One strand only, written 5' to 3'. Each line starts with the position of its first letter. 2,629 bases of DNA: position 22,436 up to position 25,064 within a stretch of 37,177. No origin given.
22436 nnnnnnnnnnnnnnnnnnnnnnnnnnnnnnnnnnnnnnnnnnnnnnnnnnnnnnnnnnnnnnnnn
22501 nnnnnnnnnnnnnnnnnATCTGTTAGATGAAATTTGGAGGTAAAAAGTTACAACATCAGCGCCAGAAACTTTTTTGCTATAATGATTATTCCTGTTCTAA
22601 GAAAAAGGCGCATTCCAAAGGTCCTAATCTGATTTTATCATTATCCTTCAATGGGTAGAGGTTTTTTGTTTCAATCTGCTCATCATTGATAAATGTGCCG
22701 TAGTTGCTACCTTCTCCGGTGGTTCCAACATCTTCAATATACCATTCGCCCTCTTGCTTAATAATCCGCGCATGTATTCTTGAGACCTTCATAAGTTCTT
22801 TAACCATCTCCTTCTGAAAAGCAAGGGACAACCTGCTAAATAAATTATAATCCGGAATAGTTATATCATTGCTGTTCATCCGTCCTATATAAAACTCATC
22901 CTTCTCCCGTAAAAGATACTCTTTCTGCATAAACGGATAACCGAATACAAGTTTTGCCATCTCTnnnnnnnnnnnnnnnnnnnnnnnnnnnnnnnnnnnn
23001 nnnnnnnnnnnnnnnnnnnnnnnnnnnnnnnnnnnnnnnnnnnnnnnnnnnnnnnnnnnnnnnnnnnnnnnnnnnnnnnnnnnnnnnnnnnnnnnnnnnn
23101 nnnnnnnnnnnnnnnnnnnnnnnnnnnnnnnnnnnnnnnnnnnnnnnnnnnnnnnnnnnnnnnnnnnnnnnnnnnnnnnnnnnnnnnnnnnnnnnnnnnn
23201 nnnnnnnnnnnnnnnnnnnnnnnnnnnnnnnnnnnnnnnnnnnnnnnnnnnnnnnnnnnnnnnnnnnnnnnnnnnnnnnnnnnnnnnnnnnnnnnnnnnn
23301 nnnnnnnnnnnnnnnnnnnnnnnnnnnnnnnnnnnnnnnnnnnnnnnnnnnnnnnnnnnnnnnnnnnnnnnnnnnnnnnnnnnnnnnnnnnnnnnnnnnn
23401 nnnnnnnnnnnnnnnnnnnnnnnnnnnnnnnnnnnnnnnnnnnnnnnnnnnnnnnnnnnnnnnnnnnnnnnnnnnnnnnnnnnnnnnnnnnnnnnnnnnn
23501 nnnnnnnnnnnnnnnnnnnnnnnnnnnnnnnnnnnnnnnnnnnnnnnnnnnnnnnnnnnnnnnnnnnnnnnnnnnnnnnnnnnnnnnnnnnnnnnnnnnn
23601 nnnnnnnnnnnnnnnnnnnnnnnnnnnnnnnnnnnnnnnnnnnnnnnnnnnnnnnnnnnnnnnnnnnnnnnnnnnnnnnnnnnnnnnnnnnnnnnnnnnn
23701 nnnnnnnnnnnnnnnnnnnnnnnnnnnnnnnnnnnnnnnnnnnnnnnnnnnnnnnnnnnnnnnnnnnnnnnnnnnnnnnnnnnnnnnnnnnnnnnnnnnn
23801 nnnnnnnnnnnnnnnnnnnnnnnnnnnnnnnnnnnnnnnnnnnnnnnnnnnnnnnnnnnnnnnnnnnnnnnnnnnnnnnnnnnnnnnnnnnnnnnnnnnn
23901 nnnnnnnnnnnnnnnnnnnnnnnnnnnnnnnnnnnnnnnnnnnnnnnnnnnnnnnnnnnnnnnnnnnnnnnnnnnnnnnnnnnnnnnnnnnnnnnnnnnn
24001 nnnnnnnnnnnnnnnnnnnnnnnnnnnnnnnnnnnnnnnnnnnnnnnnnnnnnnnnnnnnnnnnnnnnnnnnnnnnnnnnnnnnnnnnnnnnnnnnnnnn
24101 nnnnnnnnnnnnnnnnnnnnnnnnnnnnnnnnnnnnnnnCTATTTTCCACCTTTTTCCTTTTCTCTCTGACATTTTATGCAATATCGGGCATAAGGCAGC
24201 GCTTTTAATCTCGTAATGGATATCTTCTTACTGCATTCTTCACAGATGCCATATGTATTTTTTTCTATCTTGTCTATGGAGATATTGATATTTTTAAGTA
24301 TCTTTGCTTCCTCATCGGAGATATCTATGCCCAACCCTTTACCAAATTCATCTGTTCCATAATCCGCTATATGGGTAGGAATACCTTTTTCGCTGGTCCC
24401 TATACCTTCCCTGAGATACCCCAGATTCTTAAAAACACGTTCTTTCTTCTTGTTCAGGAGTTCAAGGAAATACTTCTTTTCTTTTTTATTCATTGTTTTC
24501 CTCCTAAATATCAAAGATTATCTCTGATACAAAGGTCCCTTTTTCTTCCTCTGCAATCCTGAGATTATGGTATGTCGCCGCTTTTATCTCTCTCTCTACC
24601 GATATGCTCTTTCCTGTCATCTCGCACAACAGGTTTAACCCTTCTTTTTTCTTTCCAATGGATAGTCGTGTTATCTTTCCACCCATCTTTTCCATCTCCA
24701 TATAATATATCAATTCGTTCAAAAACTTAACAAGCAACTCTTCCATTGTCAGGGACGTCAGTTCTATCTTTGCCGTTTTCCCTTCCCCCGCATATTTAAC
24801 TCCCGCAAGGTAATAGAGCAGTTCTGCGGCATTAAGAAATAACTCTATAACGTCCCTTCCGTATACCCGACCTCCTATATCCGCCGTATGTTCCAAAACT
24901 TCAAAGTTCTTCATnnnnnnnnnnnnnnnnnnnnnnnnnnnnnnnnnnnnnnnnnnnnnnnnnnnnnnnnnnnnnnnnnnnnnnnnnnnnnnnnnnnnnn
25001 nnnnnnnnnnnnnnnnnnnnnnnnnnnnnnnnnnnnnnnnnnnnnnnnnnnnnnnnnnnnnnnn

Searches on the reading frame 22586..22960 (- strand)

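Call 17: search_protein_families(library=pfam, proteins=[window:22586-22960:-], max_evalue=0.001)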
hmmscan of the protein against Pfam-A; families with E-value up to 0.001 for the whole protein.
window:22586-22960:- (124 aa): 2 families
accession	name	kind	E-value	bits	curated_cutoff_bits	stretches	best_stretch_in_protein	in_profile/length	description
PF00498.31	FHA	-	7.4e-16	58.8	20.7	1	24-113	2-67/67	FHA domain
PF16697.10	Yop-YscD_cpl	-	3.1e-07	31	33.2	1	57-119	34-90/94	Inner membrane component of T3SS, cytoplasmic domain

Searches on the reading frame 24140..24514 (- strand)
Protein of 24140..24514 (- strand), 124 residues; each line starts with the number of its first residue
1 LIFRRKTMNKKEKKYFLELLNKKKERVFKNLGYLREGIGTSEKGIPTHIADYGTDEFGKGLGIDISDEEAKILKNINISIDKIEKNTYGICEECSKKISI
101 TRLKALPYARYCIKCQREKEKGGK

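Call 36: search_protein_families(library=pfam, proteins=[window:24140-24514:-], max_evalue=0.01)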
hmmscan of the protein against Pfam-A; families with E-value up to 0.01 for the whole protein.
window:24140-24514:- (124 aa): 2 families
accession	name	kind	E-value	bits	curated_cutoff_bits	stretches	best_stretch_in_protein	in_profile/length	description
PF01258.23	zf-dskA_traR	-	3.2e-12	46.7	24.9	1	87-121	2-36/36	Prokaryotic dksA/traR C4-type zinc finger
PF22871.2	AimR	-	0.0091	15.6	26.7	0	63-111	80-127/309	AimR transcriptional regulator-like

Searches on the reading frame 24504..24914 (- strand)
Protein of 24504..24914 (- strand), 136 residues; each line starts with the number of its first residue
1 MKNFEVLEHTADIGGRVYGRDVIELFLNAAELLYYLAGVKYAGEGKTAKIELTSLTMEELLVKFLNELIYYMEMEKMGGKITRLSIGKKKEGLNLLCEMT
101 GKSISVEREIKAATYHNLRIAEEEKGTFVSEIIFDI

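Call 36: search_protein_families(library=pfam, proteins=[window:24504-24914:-], max_evalue=0.01)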
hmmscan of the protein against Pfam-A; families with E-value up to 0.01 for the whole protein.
window:24504-24914:- (136 aa): 1 family
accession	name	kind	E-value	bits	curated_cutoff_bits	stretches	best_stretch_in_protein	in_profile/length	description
PF01951.21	Archease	-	8.8e-28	97.8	25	1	4-136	1-136/136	Archease protein family (MTH1598/TM1083)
